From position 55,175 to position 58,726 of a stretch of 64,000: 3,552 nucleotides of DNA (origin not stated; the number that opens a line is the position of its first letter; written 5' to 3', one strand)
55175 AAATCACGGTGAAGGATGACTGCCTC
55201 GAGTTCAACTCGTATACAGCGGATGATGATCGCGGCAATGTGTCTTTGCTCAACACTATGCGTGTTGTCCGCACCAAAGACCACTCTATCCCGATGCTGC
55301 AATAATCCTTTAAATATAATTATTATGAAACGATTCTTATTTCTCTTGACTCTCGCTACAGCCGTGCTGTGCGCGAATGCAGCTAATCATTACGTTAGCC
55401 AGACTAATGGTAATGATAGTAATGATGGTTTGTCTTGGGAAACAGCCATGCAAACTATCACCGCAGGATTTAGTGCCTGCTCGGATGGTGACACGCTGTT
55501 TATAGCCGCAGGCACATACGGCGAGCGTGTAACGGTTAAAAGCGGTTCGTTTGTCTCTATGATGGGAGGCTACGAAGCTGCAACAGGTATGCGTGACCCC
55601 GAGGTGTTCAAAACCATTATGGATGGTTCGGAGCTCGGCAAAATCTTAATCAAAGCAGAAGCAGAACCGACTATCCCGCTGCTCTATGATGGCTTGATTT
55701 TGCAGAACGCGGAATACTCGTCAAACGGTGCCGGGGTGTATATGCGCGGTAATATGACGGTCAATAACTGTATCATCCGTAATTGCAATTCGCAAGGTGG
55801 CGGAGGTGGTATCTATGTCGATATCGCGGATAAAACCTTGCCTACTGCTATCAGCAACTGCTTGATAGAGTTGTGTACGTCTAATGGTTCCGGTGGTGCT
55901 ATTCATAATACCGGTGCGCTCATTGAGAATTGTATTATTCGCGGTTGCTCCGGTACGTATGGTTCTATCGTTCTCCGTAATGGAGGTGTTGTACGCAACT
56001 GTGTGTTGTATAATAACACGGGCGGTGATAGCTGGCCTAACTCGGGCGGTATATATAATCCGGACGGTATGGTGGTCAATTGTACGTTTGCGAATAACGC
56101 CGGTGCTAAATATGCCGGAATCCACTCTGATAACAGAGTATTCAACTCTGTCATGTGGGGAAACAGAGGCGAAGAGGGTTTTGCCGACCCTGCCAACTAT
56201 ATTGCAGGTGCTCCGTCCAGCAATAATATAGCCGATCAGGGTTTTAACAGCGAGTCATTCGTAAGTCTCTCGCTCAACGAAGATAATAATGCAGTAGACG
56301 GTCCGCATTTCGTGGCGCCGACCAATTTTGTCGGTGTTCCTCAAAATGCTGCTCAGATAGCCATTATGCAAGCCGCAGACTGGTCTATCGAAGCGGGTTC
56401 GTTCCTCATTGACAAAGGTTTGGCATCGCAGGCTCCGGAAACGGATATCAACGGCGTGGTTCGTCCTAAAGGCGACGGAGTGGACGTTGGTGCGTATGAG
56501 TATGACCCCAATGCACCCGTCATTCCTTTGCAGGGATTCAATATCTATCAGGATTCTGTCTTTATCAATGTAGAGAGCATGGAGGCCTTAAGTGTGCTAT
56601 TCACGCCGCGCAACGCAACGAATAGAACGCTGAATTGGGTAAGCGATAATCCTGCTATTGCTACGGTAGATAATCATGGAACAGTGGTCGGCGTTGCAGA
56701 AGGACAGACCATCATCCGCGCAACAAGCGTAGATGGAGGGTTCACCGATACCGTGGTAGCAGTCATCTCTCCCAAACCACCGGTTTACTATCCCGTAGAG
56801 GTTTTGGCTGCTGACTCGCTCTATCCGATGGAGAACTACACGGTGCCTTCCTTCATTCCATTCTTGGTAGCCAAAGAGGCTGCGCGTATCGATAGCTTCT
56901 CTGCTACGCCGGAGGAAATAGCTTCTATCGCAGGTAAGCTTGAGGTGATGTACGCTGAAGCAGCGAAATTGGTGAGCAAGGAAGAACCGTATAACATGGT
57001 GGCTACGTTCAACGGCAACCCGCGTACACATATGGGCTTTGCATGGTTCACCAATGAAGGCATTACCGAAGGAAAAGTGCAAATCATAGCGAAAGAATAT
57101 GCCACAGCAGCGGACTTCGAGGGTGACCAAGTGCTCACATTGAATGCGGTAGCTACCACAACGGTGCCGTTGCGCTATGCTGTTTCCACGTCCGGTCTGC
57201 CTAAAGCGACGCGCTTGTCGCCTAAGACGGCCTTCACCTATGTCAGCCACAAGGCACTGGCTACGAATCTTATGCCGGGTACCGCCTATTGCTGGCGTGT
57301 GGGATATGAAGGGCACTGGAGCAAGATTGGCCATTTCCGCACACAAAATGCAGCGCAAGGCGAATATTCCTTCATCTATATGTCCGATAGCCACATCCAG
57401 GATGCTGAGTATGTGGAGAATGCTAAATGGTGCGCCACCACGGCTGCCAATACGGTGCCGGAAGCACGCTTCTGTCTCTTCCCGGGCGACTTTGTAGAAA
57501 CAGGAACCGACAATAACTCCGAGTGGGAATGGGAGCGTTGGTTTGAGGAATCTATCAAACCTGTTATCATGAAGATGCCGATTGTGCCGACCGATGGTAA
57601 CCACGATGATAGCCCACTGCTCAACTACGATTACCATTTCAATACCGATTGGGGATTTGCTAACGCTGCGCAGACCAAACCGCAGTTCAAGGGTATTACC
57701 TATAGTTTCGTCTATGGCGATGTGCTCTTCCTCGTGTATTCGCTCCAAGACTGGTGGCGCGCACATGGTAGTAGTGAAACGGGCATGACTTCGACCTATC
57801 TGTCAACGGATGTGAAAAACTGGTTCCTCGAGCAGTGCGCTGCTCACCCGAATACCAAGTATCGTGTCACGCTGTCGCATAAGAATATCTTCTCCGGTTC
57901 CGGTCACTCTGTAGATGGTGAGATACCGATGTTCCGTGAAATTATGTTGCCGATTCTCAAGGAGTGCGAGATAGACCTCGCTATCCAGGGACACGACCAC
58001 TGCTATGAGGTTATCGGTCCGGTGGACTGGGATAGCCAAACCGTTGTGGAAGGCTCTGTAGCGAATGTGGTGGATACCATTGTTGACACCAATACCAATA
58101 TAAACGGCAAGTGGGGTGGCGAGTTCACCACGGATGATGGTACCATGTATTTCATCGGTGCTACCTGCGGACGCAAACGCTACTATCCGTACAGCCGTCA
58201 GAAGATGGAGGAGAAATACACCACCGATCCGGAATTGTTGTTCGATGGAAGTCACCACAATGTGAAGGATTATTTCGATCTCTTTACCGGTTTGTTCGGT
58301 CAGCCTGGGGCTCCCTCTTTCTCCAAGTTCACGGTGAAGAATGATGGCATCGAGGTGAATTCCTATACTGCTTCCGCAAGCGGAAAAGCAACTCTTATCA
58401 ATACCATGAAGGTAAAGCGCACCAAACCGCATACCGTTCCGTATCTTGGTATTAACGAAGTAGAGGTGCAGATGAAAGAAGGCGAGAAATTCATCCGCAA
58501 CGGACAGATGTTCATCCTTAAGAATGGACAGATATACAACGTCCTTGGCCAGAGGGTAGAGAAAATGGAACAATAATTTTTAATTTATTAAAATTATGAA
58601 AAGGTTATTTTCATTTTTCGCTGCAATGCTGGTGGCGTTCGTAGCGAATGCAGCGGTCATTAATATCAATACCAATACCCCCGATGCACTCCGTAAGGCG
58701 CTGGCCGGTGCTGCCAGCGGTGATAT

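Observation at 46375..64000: About 17 kb co-directional unit joining a cytoplasmic AgaS/GatZ/PfkB sugar-phosphate module to secreted beta-helix/metallophosphoesterase/CBM proteins, with no SusC/SusD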

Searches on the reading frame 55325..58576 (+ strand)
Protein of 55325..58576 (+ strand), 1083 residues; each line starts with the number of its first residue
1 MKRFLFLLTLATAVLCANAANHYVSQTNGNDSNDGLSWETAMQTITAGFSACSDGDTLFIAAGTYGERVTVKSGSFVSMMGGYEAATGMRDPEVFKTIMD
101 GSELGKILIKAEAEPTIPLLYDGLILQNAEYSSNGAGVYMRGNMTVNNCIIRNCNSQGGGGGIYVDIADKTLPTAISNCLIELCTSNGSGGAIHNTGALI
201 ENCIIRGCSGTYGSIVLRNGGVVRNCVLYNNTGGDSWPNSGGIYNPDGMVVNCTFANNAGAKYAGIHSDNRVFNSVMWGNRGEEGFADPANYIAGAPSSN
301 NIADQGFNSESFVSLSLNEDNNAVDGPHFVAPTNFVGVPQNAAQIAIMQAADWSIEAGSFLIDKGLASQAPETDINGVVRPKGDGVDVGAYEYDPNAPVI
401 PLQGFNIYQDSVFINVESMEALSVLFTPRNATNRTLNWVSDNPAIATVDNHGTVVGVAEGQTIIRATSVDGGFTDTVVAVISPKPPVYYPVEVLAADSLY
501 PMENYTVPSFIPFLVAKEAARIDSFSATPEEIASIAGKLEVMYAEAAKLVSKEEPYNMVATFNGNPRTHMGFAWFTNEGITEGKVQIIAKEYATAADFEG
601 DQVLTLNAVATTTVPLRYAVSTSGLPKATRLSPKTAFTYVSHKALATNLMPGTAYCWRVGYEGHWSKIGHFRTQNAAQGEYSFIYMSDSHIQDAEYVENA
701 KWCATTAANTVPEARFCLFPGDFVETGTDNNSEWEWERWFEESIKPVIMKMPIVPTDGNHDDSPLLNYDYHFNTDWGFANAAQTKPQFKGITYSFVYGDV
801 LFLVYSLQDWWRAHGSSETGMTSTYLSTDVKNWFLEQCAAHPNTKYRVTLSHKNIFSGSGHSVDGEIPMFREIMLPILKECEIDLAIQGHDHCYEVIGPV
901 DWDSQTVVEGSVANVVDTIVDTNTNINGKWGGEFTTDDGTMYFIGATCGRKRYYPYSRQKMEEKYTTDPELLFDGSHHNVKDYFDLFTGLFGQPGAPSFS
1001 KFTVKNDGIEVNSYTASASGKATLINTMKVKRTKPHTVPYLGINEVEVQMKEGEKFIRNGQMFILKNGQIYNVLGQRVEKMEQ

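Call 8: search_protein_families(library=pfam, proteins=[window:55325-58576:+], max_evalue=0.01)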
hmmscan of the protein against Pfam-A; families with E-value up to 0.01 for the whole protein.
window:55325-58576:+ (1083 aa): 4 families
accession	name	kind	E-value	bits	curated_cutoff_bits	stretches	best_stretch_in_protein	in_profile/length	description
PF02368.24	Big_2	-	3.7e-13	49.7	22.8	1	404-477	4-77/79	Bacterial Ig-like domain (group 2)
PF16656.11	Pur_ac_phosph_N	-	1.5e-12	48.3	30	1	555-673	1-93/93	Purple acid Phosphatase, N-terminal domain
PF00149.33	Metallophos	-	5.2e-12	47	21.5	1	683-894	3-191/191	Calcineurin-like phosphoesterase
PF16318.11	DUF4957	-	0.0053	17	30.8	0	134-198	66-128/142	Domain of unknown function (DUF4957)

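Call 9: search_protein_families(library=ncbifam, proteins=[window:55325-58576:+], max_evalue=0.01)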
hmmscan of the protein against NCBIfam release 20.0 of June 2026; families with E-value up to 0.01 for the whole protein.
window:55325-58576:+ (1083 aa): 1 family
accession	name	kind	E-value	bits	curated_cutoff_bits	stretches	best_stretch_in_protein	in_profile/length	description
NF041518.1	choice_anch_Q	domain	6.3e-10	39.2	25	1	355-394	19-58/58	choice-of-anchor Q domain-containing protein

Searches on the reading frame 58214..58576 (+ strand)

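Call 63: search_protein_families(library=ncbifam, proteins=[window:58214-58576:+], max_evalue=0.05)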
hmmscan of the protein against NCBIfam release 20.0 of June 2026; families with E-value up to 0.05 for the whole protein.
window:58214-58576:+ (120 aa): 2 families
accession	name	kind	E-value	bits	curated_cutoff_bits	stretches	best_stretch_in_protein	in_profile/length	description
TIGR03608.1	L_ocin_972_ABC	subfamily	0.012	15.1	254.85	1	47-106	26-86/206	putative bacteriocin export ABC transporter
NF009331.1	PRK12689.1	equivalog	0.041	13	347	1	77-115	89-127/252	flagellar basal-body rod protein FlgF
